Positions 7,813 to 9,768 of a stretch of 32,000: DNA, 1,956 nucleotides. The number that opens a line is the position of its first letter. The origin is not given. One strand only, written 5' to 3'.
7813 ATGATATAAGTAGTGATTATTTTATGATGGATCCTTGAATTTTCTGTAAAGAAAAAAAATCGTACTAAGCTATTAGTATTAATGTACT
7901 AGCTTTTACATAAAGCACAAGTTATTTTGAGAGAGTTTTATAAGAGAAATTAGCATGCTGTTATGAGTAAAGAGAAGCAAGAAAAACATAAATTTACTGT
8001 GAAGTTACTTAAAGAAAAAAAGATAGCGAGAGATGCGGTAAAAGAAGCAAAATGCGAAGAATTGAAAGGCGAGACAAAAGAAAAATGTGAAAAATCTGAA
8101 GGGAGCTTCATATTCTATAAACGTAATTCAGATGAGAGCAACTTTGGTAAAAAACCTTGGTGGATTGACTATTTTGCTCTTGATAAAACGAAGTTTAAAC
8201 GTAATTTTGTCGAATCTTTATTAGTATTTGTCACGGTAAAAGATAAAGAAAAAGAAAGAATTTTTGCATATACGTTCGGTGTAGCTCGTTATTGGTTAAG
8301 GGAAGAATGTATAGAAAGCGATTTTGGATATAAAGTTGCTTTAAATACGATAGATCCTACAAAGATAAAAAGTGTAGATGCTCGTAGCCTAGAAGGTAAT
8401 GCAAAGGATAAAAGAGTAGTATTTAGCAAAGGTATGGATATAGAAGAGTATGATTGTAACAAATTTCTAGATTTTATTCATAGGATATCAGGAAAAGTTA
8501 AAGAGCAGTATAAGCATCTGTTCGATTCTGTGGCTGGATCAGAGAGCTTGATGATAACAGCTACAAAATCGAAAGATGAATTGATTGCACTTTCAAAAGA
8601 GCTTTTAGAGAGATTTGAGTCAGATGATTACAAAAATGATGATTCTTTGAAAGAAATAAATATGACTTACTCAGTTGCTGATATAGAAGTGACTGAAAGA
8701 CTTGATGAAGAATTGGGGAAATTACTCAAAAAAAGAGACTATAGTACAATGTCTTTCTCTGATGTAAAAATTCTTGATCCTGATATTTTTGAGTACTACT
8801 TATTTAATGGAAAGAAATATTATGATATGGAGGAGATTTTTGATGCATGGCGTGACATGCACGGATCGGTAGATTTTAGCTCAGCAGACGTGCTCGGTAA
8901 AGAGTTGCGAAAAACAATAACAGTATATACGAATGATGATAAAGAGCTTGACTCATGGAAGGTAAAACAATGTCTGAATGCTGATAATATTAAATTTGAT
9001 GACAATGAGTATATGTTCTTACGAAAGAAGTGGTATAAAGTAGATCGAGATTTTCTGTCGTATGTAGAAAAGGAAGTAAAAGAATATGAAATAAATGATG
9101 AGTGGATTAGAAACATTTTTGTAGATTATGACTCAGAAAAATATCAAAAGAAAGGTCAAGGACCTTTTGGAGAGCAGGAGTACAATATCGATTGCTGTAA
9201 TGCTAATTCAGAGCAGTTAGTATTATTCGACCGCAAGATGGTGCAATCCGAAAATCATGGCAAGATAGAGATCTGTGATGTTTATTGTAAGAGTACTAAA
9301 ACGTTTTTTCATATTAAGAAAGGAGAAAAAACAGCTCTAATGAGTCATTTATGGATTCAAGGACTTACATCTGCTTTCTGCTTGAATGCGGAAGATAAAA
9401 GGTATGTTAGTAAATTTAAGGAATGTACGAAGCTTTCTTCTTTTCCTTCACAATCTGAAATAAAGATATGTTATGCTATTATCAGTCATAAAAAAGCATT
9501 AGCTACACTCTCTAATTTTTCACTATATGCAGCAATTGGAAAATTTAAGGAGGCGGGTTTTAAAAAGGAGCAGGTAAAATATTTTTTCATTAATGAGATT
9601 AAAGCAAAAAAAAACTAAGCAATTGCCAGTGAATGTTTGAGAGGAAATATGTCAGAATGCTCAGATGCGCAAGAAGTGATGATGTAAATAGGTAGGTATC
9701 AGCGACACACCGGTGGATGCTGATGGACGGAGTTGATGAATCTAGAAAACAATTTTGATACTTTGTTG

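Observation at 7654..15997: Accessory island wedged between the biotin operon and erpA, bounded by tRNA-Ser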

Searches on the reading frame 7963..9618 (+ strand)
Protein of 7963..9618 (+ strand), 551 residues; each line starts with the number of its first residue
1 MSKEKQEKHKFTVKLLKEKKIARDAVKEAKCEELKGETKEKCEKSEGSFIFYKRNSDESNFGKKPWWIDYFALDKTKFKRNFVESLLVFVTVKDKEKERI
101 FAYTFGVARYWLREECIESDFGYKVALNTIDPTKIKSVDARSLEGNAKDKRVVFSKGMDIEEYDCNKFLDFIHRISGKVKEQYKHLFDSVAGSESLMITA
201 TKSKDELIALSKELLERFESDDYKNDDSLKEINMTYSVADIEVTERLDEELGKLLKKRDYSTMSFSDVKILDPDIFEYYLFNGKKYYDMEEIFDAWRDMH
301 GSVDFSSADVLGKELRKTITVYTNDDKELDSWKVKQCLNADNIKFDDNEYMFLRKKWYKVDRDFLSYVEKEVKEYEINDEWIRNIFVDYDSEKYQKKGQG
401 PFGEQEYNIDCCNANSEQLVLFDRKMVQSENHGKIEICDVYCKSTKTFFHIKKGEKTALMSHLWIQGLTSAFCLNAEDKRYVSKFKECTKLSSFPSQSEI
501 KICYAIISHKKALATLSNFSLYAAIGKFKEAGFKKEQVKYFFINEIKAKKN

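Call 6: search_protein_families(library=pfam, proteins=[window:7963-9618:+], max_evalue=0.01)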
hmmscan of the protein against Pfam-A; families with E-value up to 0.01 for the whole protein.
window:7963-9618:+ (551 aa): 1 family
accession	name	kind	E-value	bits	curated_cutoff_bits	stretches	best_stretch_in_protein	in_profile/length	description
PF19614.4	DUF6119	-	9.1e-100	335.2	27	1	11-534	1-517/524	Family of unknown function (DUF6119)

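Call 7: search_protein_families(library=padloc, proteins=[window:7963-9618:+], max_evalue=0.01)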
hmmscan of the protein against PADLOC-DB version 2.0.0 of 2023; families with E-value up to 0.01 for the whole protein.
window:7963-9618:+ (551 aa): 0 families

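Call 8: search_protein_families(library=ncbifam, proteins=[window:7963-9618:+], max_evalue=0.01)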
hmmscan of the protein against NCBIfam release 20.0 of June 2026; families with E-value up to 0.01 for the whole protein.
window:7963-9618:+ (551 aa): 1 family
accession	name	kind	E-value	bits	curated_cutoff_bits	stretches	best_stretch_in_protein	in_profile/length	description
TIGR04141.1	TIGR04141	subfamily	4.8e-77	259.6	35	1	12-534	2-510/516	TIGR04141 family sporadically distributed protein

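Call 32: search_solved_structures(query=window:7963-9618:+, max_evalue=1)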
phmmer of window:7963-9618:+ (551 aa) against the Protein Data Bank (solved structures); distinct sequences matched with E-value up to 1: 0.

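Call 36: search_dna_similar(query=window:7963-9618:+, collection=plasmids, mode=protein, max_rows=12)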
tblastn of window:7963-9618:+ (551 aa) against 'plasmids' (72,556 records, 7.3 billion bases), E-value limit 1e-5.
Records with a match: 22; places in all: 22; records where one place covers at least 80% of the query: 18.
Best place of each record, by identity: <60% 22.
By first word of the organism name: Rhizobium 7; Sinorhizobium 4; Paracoccus 2; Mameliella 1; Agrobacterium 1; Burkholderia 1; Actibacterium 1; Shinella 1; Mesorhizobium 1; Caballeronia 1; and 2 more.
By predicted mobility (MOB-suite, as given by PLSDB): conjugative 11; non-mobilizable 8; mobilizable 3.
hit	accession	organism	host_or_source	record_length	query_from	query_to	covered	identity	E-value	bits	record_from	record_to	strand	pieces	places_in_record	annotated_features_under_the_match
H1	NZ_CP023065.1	Sinorhizobium sp. CCBAU 05631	G.max,nodule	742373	10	551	98%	26.6%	7e-31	135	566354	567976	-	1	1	DUF6119 family protein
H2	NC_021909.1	Rhizobium etli bv. mimosae str. Mim1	Mimosa affinis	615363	1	536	97%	24.7%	1e-26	122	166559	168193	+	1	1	DUF6119 family protein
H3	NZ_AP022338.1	Mameliella alba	-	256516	9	534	95%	24.6%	1e-19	100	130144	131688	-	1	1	DUF6119 family protein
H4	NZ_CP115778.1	Paracoccus albus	cell culture,sediment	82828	1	533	97%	23.4%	3e-20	102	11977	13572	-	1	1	TIGR04141 family sporadically distributed protein | restriction endonuclease subunit S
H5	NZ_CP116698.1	Agrobacterium tumefaciens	Clematis,cell culture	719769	1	533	97%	23.3%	2e-17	94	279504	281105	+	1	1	TIGR04141 family sporadically distributed protein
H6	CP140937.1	Sinorhizobium meliloti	Medicago lupulina,whole organism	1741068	11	529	94%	23.9%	2e-29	131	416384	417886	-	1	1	TIGR04141 family sporadically distributed protein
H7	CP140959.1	Sinorhizobium meliloti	Medicago lupulina,whole organism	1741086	11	529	94%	23.9%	2e-29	131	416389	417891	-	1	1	TIGR04141 family sporadically distributed protein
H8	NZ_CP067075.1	Rhizobium sp. AB2/73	Phyla canescens,cell culture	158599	11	538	96%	23.5%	1e-27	125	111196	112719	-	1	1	TIGR04141 family sporadically distributed protein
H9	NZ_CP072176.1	Rhizobium sp. AB2/73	Phyla canescens,cell culture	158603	11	538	96%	23.5%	1e-27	125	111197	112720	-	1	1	TIGR04141 family sporadically distributed protein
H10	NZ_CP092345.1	Rhizobium gallicum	Phaseolus vulgaris,Cell culture,nodule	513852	4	520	94%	23.5%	2e-20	103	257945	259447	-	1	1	DUF6119 family protein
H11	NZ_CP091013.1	Burkholderia cenocepacia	-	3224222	65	507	80%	27.1%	5e-32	139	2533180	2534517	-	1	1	none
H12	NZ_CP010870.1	Actibacterium sp. EMB200-NS6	cell culture,oil contaminated tidal flat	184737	1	534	97%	22.2%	7e-17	92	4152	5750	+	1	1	TIGR04141 family sporadically distributed protein | restriction endonuclease subunit S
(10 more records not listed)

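Call 41: get_annotated_region(hit=H4, flank=6000)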
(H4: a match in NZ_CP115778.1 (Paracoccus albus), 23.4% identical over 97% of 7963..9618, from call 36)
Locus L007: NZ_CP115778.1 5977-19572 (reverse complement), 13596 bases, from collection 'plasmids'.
description: Paracoccus albus strain SCSIO 80058 plasmid p3, complete sequence
organism: Paracoccus albus (NCBI taxid 3017784)
taxonomy: Bacteria; Pseudomonadota; Alphaproteobacteria; Rhodobacterales; Paracoccaceae; Paracoccus; Paracoccus albus
host: -; source: cell culture,sediment; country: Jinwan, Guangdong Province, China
typing (MOB-suite, as given by PLSDB): mobilizable; replicon rep_cluster_392; relaxase MOBP
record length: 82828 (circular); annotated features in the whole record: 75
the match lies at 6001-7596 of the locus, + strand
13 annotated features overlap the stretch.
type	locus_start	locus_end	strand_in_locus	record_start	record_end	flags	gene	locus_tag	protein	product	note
CDS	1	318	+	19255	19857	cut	-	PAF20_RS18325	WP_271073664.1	plasmid pRiA4b ORF-3 family protein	-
CDS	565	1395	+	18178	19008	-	-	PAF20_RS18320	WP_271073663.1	type IV toxin-antitoxin system AbiEi family antitoxin domain-containing protein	-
CDS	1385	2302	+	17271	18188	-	-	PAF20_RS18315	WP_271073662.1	nucleotidyl transferase AbiEii/AbiGii toxin family protein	-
CDS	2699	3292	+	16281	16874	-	-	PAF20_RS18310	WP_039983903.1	restriction endonuclease subunit S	-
CDS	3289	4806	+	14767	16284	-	-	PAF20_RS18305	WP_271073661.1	type I restriction-modification system subunit M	GO:0006306 - DNA methylation [Evidence IEA]; GO:0009307 - DNA restriction-modification system [Evidence IEA]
CDS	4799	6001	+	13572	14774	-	-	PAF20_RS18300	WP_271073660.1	restriction endonuclease subunit S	GO:0006304 - DNA modification [Evidence IEA]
CDS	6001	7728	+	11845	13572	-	-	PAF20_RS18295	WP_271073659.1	TIGR04141 family sporadically distributed protein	-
CDS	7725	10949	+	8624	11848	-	-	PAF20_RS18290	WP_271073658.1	type I restriction endonuclease subunit R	-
CDS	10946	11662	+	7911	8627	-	-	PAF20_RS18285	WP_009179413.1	SprT family zinc-dependent metalloprotease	GO:0006508 - proteolysis [Evidence IEA]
CDS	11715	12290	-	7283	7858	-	-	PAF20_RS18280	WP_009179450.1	PIN domain-containing protein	-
CDS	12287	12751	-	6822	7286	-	-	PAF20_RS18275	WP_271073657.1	helix-turn-helix domain-containing protein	-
CDS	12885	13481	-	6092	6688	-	-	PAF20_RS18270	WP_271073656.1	SMC-Scp complex subunit ScpB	-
CDS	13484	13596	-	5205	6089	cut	-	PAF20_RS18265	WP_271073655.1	DUF1403 family protein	-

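Call 51: find_homologous_proteins(query=window:7963-9618:+)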
Query window:7963-9618:+ (551 aa): 3 proteins with E <= 0.001 among 8000 candidates.
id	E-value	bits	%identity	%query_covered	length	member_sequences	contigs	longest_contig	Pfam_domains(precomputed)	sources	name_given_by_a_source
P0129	0.0e+0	1229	100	100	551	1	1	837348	PF19614.5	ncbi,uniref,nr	ncbi:Putative conserved hypothetical protein [Candidatus Fokinia solitaria]|uniref:Uncharacterized p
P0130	5.9e-18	83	23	91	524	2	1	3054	PF19614.5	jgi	jgi:uncharacterized protein (TIGR04141 family)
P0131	6.3e-14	70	21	84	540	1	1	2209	PF19614.5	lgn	-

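Call 68: predict_structure(alignment_id=A3)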
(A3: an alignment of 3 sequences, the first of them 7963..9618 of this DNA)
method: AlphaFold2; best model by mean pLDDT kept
length: 551 residues; sequences in the alignment: 3
mean_pLDDT: 33.9   pTM: 0.22
mean pLDDT of the five models: 33.9, 32.5, 32.0, 30.3, 26.5
residues with pLDDT >= 90: 0; 70-90: 0; 50-70: 16; < 50: 535
segments of 3 or more residues with pLDDT < 50: 1-245, 258-343, 350-551
pLDDT, mean of each block of 10 residues (from residue 1): 29 25 30 27 24 30 34 29 28 30 31 31 27 29 28 25 31 32 34 29 34 36 36 36 49 51 37 31 33 35 30 30 38 32 51 42 37 28 26 30 29 34 40 42 43 38 36 38 42 38 36 33 38 39 34 31
secondary structure, 60 per line:
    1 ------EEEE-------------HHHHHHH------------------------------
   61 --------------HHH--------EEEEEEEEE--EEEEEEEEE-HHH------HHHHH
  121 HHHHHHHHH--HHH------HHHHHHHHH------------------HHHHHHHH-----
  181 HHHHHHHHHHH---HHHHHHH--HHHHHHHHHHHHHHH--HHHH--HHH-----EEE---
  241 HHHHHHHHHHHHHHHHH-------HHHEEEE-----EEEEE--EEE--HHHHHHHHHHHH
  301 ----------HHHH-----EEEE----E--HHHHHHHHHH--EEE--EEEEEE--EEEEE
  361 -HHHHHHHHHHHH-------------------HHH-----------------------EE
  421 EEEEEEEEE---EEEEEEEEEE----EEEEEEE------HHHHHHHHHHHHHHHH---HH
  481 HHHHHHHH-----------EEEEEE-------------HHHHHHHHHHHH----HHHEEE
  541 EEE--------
elements in order: E7-10 H24-30 E86-94 E97-105 H116-129 H141-149 H168-175 H181-191 H195-201 H204-218 H221-224 E235-237 H241-257 E268-271 E277-281 E284-286 H289-300 H311-314 E320-323 H331-340 E343-345 E348-353 E356-360 H362-373 E419-429 E433-442 E447-453 H460-475 H479-488 E500-505 H519-530 E538-543

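Call 70: find_related_loci(query=A3, collection=genome_contigs, flank=7000)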
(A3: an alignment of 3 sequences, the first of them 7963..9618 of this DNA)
Query A3 (551 aa) in genome_contigs; peptide patterns used: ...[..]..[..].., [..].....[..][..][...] (x = any residue, [..] = any of these).
82 stretches matched a pattern; 72 encode a relative of the query (tblastn E <= 1e-3); 72 distinct loci.
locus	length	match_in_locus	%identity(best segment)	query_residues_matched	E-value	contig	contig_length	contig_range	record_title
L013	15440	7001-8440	26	65-549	2e-42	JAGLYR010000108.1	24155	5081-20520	MAG: Candidatus Eisenbacteria bacterium isolate RS_13_32 ZL320.bin.32.fa_108, whole genome shotgun sequence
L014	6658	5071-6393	28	60-511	2e-38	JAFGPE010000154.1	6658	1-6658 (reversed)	MAG: Candidatus Woesearchaeota archaeon isolate Zod_Metabat.672 k87_13531518, whole genome shotgun sequence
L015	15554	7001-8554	23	5-534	6e-37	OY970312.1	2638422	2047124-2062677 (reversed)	MAG: uncultured Thermoleophilia bacterium isolate MFD02242.bin.2.62 genome assembly, chromosome: 1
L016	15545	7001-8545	25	5-538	5e-33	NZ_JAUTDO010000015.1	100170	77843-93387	Conexibacter sp. CPCC 206217 Scaffold15, whole genome shotgun sequence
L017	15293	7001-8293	24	98-534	5e-33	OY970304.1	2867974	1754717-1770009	MAG: uncultured Solirubrobacterales bacterium isolate MFD02134.bin.c.3 genome assembly, chromosome: 1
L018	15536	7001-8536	24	5-533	2e-32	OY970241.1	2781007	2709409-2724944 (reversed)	MAG: uncultured Actinomycetes bacterium isolate MFD01721.bin.c.7 genome assembly, chromosome: 1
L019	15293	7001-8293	26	97-533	3e-31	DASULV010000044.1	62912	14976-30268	MAG TPA_asm: Solirubrobacterales bacterium isolate SMAG_U1554 k141_1681782, whole genome shotgun sequence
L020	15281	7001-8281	25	99-533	4e-31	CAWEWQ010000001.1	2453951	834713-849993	MAG: uncultured Actinomycetes bacterium isolate MFD06298.bin.2.218 genome assembly, contig: contig_10801, whole genome s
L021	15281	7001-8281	25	99-533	1e-30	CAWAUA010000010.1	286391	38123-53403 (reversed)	MAG: uncultured Actinomycetes bacterium isolate MFD03975.bin.3.698 genome assembly, contig: contig_79841, whole genome s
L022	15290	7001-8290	25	98-534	8e-31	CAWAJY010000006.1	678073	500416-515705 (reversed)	MAG: uncultured Actinomycetes bacterium isolate MFD02579.bin.2.11 genome assembly, contig: contig_4469, whole genome sho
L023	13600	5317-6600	25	99-534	1e-29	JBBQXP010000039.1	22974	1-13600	MAG: Gaiellales bacterium isolate Co_metawrap_2122 Cmw_2122_k141_9343627_length_22974_cov_22.9923, whole genome shotgun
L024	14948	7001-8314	26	98-536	7e-30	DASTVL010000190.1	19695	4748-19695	MAG TPA_asm: Solirubrobacterales bacterium isolate SMAG_U2358 k141_384892, whole genome shotgun sequence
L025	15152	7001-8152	26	65-471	1e-29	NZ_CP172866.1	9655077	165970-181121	Corallococcus coralloides strain KYC2213 chromosome, complete genome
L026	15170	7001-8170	25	64-474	3e-29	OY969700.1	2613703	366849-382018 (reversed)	MAG: uncultured Solirubrobacterales bacterium isolate MFD00822.bin.c.2 genome assembly, chromosome: 1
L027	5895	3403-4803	25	58-533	2e-28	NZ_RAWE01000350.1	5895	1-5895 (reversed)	Corallococcus carmarthensis strain CA043D NODE_350_5895_cov_32.9868_ID_11279, whole genome shotgun sequence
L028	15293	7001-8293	25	98-534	2e-28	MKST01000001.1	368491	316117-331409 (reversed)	MAG: Solirubrobacterales bacterium 67-14 SCNpilot_bf_inoc_scaffold_129, whole genome shotgun sequence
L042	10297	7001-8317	26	97-546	4e-26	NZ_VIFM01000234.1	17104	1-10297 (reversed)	Myxococcus llanfairpwllgwyngyllgogerychwyrndrobwllllantysiliogogogochensis strain AM401 NODE_234_length_17104_cov_35.264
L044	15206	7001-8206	26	99-529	6e-26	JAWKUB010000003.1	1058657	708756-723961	MAG: Planctomycetaceae bacterium isolate ABC1.128 ABC1.128.fa-3, whole genome shotgun sequence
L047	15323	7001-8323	25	5-474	2e-24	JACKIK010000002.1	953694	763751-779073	MAG: Hyphomonas sp. isolate HK-STAS-PROT-6 HK-STAS-PROT-6_2, whole genome shotgun sequence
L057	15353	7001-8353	24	64-520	1e-22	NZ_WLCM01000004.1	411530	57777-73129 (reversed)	Leisingera sp. ANG59 scaffold4.1, whole genome shotgun sequence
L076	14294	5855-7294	25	62-533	4e-12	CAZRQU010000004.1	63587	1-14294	MAG TPA_asm: uncultured Gammaproteobacteria bacterium isolate SRP332253_co2_32 genome assembly, contig: NODE_355_length_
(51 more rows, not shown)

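Call 73: search_protein_families(library=pfam, proteins=[L028:8656-9897:-, L044:1302-2882:+, L076:9398-12673:+, L076:8203-9339:+, L076:12677-13462:+, L042:2141-3886:+, L047:12619-13815:-, L057:3864-4685:+], max_evalue=0.001)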
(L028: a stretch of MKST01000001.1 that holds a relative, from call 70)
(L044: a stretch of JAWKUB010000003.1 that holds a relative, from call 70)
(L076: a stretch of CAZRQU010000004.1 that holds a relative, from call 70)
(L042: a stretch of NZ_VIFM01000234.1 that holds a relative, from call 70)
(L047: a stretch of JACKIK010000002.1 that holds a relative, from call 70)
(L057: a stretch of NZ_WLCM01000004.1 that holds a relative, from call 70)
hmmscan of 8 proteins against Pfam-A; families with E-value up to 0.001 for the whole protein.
L028:8656-9897:- (413 aa): 3 families
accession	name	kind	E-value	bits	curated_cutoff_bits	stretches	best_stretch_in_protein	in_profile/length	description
PF00589.27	Phage_integrase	-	3.6e-17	63.1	27.1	1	215-380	6-168/172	Phage integrase family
PF14659.12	Phage_int_SAM_3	-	0.00025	21.6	22.6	1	122-161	18-57/58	Phage integrase, N-terminal SAM-like domain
PF22022.2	Phage_int_M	-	0.00099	19.7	27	0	98-199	2-93/96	Phage integrase central domain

L044:1302-2882:+ (526 aa): 6 families
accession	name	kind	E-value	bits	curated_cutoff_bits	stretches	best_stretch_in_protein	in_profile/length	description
PF02384.22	N6_Mtase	-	2.6e-60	204.8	20.4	1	151-492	3-307/311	N-6 DNA Methylase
PF12161.14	HsdM_N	-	1.1e-14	55.6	24.5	1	6-143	1-135/135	HsdM N-terminal domain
PF07669.17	Eco57I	-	2e-11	44.7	25.3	1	295-398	60-171/171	Eco57I restriction-modification methylase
PF01170.24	UPF0020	-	7.9e-06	26.1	22.3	1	201-329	32-142/197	RMKL-like, methyltransferase domain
PF20473.4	MmeI_Mtase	-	9.7e-06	25.4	27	1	199-282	21-87/259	MmeI, DNA-methyltransferase domain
PF13847.12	Methyltransf_31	-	9.1e-05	22.6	27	0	201-373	7-114/145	Methyltransferase domain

L076:9398-12673:+ (1091 aa): 5 families
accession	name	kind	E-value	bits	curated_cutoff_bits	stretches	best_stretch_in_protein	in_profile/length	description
PF18766.7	SWI2_SNF2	-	3.9e-73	246.2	26.7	1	340-571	1-220/221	SWI2/SNF2 ATPase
PF04313.20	HSDR_N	-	4.3e-34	118.6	25.1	1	47-247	3-195/198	Type I restriction enzyme R protein N terminus (HSDR_N)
PF22679.2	T1R_D3-like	-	8.4e-22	78.7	27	1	655-751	63-157/158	Type I restriction enzyme subunit R domain 3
PF04851.21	ResIII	-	1e-21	78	22.5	1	336-505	3-162/164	Type III restriction enzyme, res subunit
PF00176.29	SNF2-rel_dom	-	5.7e-05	22.8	24.9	1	363-512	16-170/290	SNF2-related domain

L076:8203-9339:+ (378 aa): 1 family
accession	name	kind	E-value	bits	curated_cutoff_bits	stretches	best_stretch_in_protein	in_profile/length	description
PF01420.25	Methylase_S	-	2.1e-57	194.5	22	2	4-179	3-167/168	Type I restriction modification DNA specificity domain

L076:12677-13462:+ (261 aa): 3 families
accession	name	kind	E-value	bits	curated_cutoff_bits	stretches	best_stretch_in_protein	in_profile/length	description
PF01863.23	YgjP-like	-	1.6e-54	185.5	26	1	51-257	1-205/207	YgjP-like, metallopeptidase domain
PF10263.15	SprT-like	-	3.1e-05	24.2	25.6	1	189-229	27-72/108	SprT-like family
PF08325.16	WLM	-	7.2e-05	23.4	26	1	216-244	81-109/190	WLM domain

L042:2141-3886:+ (581 aa): 2 families
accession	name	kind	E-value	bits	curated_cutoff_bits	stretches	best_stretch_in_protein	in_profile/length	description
PF00149.33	Metallophos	-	6.7e-11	43.4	21.5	1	209-401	2-190/191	Calcineurin-like phosphoesterase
PF12850.12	Metallophos_2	-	5.3e-06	26.9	27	1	237-410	13-130/154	Calcineurin-like phosphoesterase superfamily domain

L047:12619-13815:- (398 aa): 3 families
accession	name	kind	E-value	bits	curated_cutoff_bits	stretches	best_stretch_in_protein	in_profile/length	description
PF13784.11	Fic_N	-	3e-24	85.3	26.7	1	54-132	4-81/82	Fic/DOC family N-terminal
PF02661.23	Fic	-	3.7e-20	73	24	1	140-245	1-93/93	Fic/DOC family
PF12802.13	MarR_2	-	0.00099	19.7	27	0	326-372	6-52/61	MarR family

L057:3864-4685:+ (273 aa): 3 families
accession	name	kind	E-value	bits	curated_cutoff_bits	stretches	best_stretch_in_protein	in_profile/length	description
PF13683.12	rve_3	-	1.2e-20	73.5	26.5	1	200-265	2-67/67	Integrase core domain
PF00665.32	rve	-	4.5e-16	59.4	32.6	1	107-209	2-100/102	Integrase core domain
PF13333.12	rve_2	-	2.6e-07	31.1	22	1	222-267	5-50/56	Integrase core domain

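Call 76: search_solved_structures(query=A5, max_evalue=10, show_alignments=2)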
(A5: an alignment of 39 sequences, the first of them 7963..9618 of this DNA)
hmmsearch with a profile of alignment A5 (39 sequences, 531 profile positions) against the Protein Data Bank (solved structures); distinct sequences matched with E-value up to 10: 0.
